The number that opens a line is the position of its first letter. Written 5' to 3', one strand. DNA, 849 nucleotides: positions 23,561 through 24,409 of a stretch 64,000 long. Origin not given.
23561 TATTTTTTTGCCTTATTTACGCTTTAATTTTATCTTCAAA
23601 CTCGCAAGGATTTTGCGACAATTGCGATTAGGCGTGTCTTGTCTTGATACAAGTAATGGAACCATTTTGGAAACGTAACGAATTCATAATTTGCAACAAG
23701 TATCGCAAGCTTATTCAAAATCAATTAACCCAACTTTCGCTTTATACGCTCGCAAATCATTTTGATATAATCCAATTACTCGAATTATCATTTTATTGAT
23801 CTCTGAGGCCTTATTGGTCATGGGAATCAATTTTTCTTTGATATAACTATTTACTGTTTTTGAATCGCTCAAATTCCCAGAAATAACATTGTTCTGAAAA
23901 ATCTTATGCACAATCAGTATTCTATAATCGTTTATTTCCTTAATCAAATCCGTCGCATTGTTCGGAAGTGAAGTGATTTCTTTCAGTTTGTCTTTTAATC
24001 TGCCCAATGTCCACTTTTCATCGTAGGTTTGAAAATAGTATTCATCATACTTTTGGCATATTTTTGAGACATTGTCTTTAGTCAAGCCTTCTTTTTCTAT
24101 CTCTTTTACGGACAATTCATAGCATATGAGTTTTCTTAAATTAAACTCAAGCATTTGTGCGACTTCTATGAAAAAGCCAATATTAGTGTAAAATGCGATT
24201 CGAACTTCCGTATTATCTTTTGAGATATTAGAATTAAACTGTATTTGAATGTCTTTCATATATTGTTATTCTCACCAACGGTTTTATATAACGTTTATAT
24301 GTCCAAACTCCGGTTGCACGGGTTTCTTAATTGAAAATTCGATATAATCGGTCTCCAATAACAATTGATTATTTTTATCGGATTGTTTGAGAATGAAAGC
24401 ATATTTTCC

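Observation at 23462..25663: AT-rich 2.2-kb island with a self-contained two-gene operon, wedged between two gene remnants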

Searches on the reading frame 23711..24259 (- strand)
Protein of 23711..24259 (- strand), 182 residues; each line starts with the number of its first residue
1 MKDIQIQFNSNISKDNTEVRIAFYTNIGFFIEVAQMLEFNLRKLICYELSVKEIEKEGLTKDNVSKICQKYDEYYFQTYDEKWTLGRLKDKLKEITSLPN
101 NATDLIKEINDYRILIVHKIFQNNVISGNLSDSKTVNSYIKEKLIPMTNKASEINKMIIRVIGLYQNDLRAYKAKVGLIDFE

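Call 4: search_protein_families(library=pfam, proteins=[window:23711-24259:-], max_evalue=1)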
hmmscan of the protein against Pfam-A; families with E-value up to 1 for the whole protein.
window:23711-24259:- (182 aa): 3 families
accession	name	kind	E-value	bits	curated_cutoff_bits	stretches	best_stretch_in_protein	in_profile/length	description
PF14560.12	Ubiquitin_2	-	0.011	16.6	23.1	1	78-105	19-46/86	Ubiquitin-like domain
PF03297.21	Ribosomal_S25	-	0.025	15.3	28.8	1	81-147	22-88/101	S25 ribosomal protein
PF02637.23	GatB_Yqey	-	0.08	13.2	27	1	85-175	25-115/148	GatB domain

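Call 5: search_protein_families(library=padloc, proteins=[window:23711-24259:-], max_evalue=1)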
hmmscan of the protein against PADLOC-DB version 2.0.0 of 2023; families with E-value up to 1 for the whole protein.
window:23711-24259:- (182 aa): 0 families

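Call 6: search_protein_families(library=ncbifam, proteins=[window:23711-24259:-], max_evalue=1)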
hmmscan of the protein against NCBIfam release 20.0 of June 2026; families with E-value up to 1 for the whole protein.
window:23711-24259:- (182 aa): 0 families

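Call 7: search_protein_families(library=phrogs, proteins=[window:23711-24259:-], max_evalue=1)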
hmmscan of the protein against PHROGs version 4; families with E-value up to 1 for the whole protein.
window:23711-24259:- (182 aa): 2 families
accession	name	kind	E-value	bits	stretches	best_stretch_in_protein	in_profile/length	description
phrog_34851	-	unknown function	0.019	15.7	1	104-161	67-124/144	-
phrog_31316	-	unknown function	0.12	13.6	1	52-135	7-85/108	-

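Call 9: find_homologous_proteins(query=window:23711-24259:-)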
Query window:23711-24259:- (182 aa): 199 proteins with E <= 0.001 among 298 candidates; the best 120 are listed.
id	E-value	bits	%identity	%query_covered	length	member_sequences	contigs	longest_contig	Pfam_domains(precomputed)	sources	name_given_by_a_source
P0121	1.1e-106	372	97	100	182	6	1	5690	-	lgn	-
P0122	1.1e-104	366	95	100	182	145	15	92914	-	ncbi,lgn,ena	-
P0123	3.0e-102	358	93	100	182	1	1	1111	-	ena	-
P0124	2.1e-101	355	92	100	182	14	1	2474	-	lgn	-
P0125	1.6e-100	352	89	100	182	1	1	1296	-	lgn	-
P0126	2.5e-99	348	90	100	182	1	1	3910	-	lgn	-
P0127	6.5e-94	331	85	100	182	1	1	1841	-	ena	-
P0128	6.7e-93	328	84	100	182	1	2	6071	-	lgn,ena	-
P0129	6.7e-92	324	84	100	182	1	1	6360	-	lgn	-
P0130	2.6e-89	316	83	99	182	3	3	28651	-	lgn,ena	-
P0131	2.7e-89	316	81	99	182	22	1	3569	-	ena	-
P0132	3.7e-88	312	100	81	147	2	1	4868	-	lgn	-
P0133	1.3e-85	304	78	99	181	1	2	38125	-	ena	-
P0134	1.9e-85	303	79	98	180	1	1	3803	-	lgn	-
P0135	2.5e-84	300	76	99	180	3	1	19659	-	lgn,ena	-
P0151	2.6e-69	251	68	99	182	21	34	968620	-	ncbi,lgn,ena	-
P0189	6.1e-58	214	60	94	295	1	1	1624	PF12844.14,PF01381.29,PF07022.20,PF13560.13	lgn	-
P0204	3.7e-56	208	54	98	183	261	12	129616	-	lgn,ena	-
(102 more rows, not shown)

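Call 17: find_encoding_contigs(protein=P0122, flank=8000, max_places=8)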
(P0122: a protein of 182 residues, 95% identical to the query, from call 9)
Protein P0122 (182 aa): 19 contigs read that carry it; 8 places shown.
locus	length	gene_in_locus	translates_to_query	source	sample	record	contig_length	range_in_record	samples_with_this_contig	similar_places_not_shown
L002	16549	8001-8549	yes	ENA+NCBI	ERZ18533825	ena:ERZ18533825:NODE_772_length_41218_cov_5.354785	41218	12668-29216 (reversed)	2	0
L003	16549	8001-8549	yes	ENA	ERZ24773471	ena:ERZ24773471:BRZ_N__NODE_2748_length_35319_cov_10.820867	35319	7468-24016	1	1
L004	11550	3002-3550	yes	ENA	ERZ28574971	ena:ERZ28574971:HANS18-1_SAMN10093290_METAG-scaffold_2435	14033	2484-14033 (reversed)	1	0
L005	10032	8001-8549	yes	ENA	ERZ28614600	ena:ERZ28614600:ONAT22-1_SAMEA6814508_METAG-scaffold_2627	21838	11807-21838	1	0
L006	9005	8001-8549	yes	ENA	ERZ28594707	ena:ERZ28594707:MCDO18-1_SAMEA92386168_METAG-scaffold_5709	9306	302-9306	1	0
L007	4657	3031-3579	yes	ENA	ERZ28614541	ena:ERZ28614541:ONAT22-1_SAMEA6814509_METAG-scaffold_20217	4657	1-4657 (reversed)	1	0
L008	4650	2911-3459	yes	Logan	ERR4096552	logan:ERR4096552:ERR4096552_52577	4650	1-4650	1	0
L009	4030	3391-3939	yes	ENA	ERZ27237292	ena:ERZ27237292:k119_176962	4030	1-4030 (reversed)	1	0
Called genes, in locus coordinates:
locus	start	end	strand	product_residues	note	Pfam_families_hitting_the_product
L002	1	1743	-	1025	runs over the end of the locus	PF21445:ADDB_N, PF12705:PDDEXK_1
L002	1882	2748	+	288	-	-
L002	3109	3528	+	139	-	PF01381:HTH_3 (faint), PF13443:HTH_26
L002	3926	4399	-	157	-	PF00239:Resolvase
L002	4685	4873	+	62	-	-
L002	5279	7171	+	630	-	PF01381:HTH_3, PF12844:HTH_19 (weak), PF13560:HTH_31 (weak)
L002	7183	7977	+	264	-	-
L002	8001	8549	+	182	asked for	-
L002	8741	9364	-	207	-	-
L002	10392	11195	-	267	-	PF00348:polyprenyl_synt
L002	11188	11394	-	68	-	PF02609:Exonuc_VII_S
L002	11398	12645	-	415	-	PF13742:tRNA_anti_2, PF01336:tRNA_anti-codon (weak), PF02601:Exonuc_VII_L, PF00465:Fe-ADH (faint)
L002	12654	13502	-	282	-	PF00763:THF_DHG_CYH, PF02882:THF_DHG_CYH_C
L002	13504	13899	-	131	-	PF01029:NusB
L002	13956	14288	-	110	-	PF03780:Asp23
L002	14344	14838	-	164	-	PF12685:SpoIIIAH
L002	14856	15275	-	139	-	-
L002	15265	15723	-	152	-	PF09581:Spore_III_AF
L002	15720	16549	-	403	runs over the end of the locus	PF09546:Spore_III_AE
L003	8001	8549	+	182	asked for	-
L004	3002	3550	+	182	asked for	-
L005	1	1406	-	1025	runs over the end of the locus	PF21445:ADDB_N, PF12705:PDDEXK_1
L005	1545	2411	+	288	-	-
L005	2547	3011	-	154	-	PF06908:YpsA (weak)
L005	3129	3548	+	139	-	PF12844:HTH_19 (faint), PF01381:HTH_3 (faint), PF13443:HTH_26 (weak)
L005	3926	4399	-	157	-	PF00239:Resolvase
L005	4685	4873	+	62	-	-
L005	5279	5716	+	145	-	PF13560:HTH_31 (weak), PF01381:HTH_3, PF12844:HTH_19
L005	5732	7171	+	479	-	-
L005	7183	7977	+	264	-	-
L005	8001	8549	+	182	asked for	-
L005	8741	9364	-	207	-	-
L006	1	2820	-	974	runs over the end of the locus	PF03065:Glyco_hydro_57 (weak), PF01074:Glyco_hydro_38N, PF09261:Alpha-mann_mid, PF07748:Glyco_hydro_38C, PF17677:Glyco_hydro38C2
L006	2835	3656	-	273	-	PF01418:HTH_6, PF13580:SIS_2 (faint), PF01380:SIS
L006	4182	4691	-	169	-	-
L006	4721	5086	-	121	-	-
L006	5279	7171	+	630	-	PF01381:HTH_3, PF12844:HTH_19 (weak)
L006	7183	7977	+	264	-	-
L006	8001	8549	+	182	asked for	-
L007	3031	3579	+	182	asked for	-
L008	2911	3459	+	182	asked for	-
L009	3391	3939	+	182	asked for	-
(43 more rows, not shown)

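Call 23: search_protein_families(library=padloc, proteins=[P0122, L002:8741-9364:-, L002:3926-4399:-, L002:4685-4873:+, L002:3109-3528:+], max_evalue=0.1)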
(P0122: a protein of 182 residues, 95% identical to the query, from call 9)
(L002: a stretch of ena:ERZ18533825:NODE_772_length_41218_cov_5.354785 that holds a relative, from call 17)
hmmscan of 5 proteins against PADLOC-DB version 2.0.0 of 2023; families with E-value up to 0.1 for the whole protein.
P0122 (182 aa): 0 families

L002:8741-9364:- (207 aa): 1 family
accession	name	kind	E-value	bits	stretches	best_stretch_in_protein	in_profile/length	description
PDLC01848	CARF3--CARF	-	0.02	12.5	1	135-200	114-177/197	-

L002:3926-4399:- (157 aa): 0 families

L002:4685-4873:+ (62 aa): 0 families

L002:3109-3528:+ (139 aa): 6 families
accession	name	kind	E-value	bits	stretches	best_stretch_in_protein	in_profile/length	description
PDLC03954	RmrA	-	6.9e-06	23.2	2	84-134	15-66/380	-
PDLC04775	PDC-M69A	-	0.00013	20.5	0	83-138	11-67/113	-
PDLC02926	HTH_VI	-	0.00061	18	0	87-138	9-61/92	-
PDLC03951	RmrA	-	0.0015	15.6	1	84-133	13-63/400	-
PDLC03944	RmrA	-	0.0073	13.4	1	15-78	18-82/384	-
PDLC04758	PDC-M64B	-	0.017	13.5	1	84-117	35-68/123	-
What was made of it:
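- There are no PADLOC hits (calls 5, 23).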

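Call 35: find_related_loci(query=A1, collection=genome_contigs, flank=10000)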
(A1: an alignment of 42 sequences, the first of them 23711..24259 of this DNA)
Query A1 (182 aa) in genome_contigs; peptide patterns used: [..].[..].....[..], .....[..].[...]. (x = any residue, [..] = any of these).
48 stretches matched a pattern; 12 encode a relative of the query (tblastn E <= 1e-3); 12 distinct loci.
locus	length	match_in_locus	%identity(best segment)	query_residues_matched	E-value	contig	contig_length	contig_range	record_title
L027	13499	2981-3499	66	6-178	2e-77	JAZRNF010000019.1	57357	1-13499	MAG: Christensenellaceae bacterium isolate T1900045412_YK20190102.MAGScoT_cleanbin_000009 SGB_7016_k141_2512142, whole g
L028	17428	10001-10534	62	1-178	3e-73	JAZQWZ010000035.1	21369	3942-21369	MAG: Candidatus Scatosoma sp. isolate T1900045163_TC20190157.MAGScoT_cleanbin_000013 SGB_5100_k141_1078791, whole genome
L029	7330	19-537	61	6-178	2e-72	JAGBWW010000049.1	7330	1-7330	MAG: Clostridia bacterium isolate RGIG9520 Yak_Cecum.Co__c2377163, whole genome shotgun sequence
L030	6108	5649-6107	65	6-158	1e-65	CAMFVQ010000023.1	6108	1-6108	MAG: uncultured Clostridia bacterium isolate SRR12203225_bin.2_metaWRAP_v1.3_MAG genome assembly, contig: ERZ10551856.10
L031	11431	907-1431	55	4-178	7e-64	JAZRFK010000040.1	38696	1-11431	MAG: Eubacteriales bacterium isolate T1900045495_YK20190189.MAGScoT_cleanbin_000007 SGB_7428_k141_2568923, whole genome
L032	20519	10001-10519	60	6-178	9e-64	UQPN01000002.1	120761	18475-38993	uncultured Clostridiales bacterium isolate UMGS509 genome assembly, contig: NODE_49_length_120761_cov_6.008914, whole ge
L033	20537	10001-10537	56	2-178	3e-62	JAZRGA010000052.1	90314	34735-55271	MAG: Eubacteriales bacterium isolate T1900045494_YK20190188.MAGScoT_cleanbin_000003 SGB_7403_k141_918778, whole genome s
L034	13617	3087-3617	54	4-178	1e-59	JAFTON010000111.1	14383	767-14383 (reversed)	MAG: Clostridia bacterium isolate RGIG4006 Roe_deer_Cecum-5__c466984, whole genome shotgun sequence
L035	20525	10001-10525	54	6-178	5e-59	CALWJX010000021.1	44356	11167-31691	MAG: uncultured Clostridia bacterium isolate BRZ_FI__bin114 genome assembly, contig: BRZ_FI__NODE_1137_length_44356_cov_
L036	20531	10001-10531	55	4-178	2e-58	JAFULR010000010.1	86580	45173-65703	MAG: Clostridia bacterium isolate RGIG4608 Roe_deer_Rectum-3__c1698, whole genome shotgun sequence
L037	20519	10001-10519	57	6-178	9e-57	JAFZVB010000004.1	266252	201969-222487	MAG: Clostridia bacterium isolate RGIG8124 Water_buffalos_Rumen-3__c395411, whole genome shotgun sequence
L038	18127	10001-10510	53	9-178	7e-55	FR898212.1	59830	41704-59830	Eubacterium sp. CAG:841 genomic scaffold, scf37, whole genome shotgun sequence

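Call 38: predict_structure(alignment_id=A1)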
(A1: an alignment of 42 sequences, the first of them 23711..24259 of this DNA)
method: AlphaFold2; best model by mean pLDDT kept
length: 182 residues; sequences in the alignment: 42
mean_pLDDT: 93.3   pTM: 0.86
mean pLDDT of the five models: 93.3, 92.7, 92.2, 92.0, 89.7
residues with pLDDT >= 90: 152; 70-90: 25; 50-70: 4; < 50: 1
segments of 3 or more residues with pLDDT < 50: none
pLDDT, mean of each block of 10 residues (from residue 1): 77 93 95 98 98 97 97 97 97 92 97 90 83 95 97 98 97 91 47
secondary structure, 60 per line:
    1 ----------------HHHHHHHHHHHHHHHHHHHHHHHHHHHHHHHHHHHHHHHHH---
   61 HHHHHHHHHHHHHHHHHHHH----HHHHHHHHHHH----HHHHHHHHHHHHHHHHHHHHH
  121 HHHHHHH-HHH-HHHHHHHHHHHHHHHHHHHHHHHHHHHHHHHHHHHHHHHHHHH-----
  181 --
elements in order: H17-57 H61-80 H85-95 H100-127 H133-175

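Call 42: fold_search(model_id=the predicted structure, library=pdb)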
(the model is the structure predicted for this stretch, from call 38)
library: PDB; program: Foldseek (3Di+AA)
matches with E <= 10: 285; with E <= 0.001: 0
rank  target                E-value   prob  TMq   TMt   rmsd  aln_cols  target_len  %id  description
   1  8dt0_B                4.0e-01  0.30  0.21  0.27  19.4       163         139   18  Scaffolding protein functional sites using deep learning (released 2022-08-10)
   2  6z0c_D                4.4e-01  0.21  0.23  0.23  26.4       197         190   14  Structure of in silico modelled artificial Maquette-3 protein (released 2021-03-17)
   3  6ivp_A                4.6e-01  0.25  0.23  0.17  22.1       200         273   12  Crystal structure of a membrane protein P262A (released 2019-11-06)
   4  5vju                  4.8e-01  0.21  0.23  0.21  25.9       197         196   13  De Novo Photosynthetic Reaction Center Protein Variant Equipped with His-Tyr H-bond, Heme B, and Cd(II) ions (released 2018-04-25)
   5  8gl3                  5.9e-01  0.30  0.29  0.28  21.6       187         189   13  De novo design of monomeric helical bundles for pH-controlled membrane lysis (released 2023-09-06)
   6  8w6e_A                6.5e-01  0.23  0.26  0.29  23.1       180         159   17  De novo design of HBC599 binder (released 2024-11-27)
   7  8bsa_B                6.8e-01  0.25  0.27  0.30  21.1       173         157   12  Vc1313-LBD bound to D-arginine (released 2023-06-07)
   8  6ivn_B                6.8e-01  0.18  0.24  0.17  22.1       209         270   13  Crystal structure of a membrane protein G264A (released 2019-11-06)
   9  6egc                  7.9e-01  0.20  0.23  0.27  22.4       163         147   16  Single-chain version of 2L4HC2_23 (PDB 5J0K) (released 2019-05-29)
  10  6ivl_E                7.9e-01  0.18  0.23  0.17  22.1       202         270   12  Crystal structure of a membrane protein L259A (released 2019-11-06)
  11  6z0c_B                7.9e-01  0.14  0.23  0.21  26.3       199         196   14  Structure of in silico modelled artificial Maquette-3 protein (released 2021-03-17)
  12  6z0c_A                9.1e-01  0.18  0.25  0.23  26.2       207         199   12  Structure of in silico modelled artificial Maquette-3 protein (released 2021-03-17)
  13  6iv3_D                9.1e-01  0.18  0.23  0.17  22.1       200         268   12  Crystal structure of a bacterial Bestrophin homolog from Klebsiella pneumoniae with a mutation W252A (released 2019-11-13)
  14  4wd7_B                9.1e-01  0.16  0.24  0.17  22.1       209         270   13  Crystal structure of a bacterial Bestrophin homolog from Klebsiella pneumoniae by Zn-SAD phasing (released 2014-10-01)
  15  6iv2_B                9.5e-01  0.14  0.22  0.16  22.1       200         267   13  Crystal structure of a bacterial Bestrophin homolog from Klebsiella pneumoniae with a mutation Y211A (released 2019-11-13)
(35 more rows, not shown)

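Call 47: search_solved_structures(query=A1, max_evalue=10)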
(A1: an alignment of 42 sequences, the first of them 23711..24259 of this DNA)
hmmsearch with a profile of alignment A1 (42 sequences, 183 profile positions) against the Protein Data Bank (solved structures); distinct sequences matched with E-value up to 10: 3.
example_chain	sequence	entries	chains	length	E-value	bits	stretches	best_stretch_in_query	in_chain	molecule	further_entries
7olc_SZ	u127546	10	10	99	0.12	15.5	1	79-131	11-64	40S ribosomal protein S25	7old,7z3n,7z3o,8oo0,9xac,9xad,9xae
7r81_a2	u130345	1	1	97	0.15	15.2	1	80-124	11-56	40S ribosomal protein S25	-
4oou_B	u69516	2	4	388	1.5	11.9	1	96-152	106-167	Beta-1,4-mannanase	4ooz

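Call 50: find_encoding_contigs(protein=P0151, flank=9000, max_places=6)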
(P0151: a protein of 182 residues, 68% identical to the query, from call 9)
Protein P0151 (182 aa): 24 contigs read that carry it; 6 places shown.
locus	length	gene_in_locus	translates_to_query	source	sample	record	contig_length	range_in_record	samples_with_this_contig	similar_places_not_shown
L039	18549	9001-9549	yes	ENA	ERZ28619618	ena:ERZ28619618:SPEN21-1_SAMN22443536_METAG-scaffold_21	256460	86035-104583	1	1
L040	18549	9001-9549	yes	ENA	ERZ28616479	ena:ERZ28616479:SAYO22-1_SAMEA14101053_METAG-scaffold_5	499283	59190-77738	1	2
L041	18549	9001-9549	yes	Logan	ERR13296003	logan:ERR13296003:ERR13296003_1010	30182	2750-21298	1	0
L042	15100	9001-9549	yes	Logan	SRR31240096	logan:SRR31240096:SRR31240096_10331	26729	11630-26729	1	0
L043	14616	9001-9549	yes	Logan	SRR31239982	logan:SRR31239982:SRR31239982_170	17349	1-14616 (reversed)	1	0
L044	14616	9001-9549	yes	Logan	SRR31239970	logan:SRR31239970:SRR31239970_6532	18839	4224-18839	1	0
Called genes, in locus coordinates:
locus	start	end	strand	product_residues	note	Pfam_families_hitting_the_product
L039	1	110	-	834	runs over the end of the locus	PF00122:E1-E2_ATPase, PF00702:Hydrolase, PF08282:Hydrolase_3 (faint)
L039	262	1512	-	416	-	PF05343:Peptidase_M42 (weak), PF01546:Peptidase_M20, PF04389:Peptidase_M28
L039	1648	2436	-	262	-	PF02311:AraC_binding (weak), PF12833:HTH_18, PF00165:HTH_AraC (weak)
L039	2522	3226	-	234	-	PF00543:P-II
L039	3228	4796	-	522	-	PF07556:DUF1538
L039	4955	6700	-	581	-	-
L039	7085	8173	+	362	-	PF01381:HTH_3, PF12844:HTH_19, PF13560:HTH_31 (weak), PF18735:HEPN_RiboL-PSP (weak)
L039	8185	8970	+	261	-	-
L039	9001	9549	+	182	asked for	-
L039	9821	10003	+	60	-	-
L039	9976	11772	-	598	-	PF00664:ABC_membrane, PF02463:SMC_N (faint), PF00005:ABC_tran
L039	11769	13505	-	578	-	PF00664:ABC_membrane, PF00005:ABC_tran, PF02463:SMC_N (faint)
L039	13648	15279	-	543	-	PF03606:DcuC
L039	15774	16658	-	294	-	-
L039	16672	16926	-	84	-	-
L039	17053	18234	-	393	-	-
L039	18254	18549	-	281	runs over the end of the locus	PF09479:Flg_new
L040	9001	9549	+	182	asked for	-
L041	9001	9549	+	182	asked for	-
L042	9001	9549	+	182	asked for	-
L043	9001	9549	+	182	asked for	-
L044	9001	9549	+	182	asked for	-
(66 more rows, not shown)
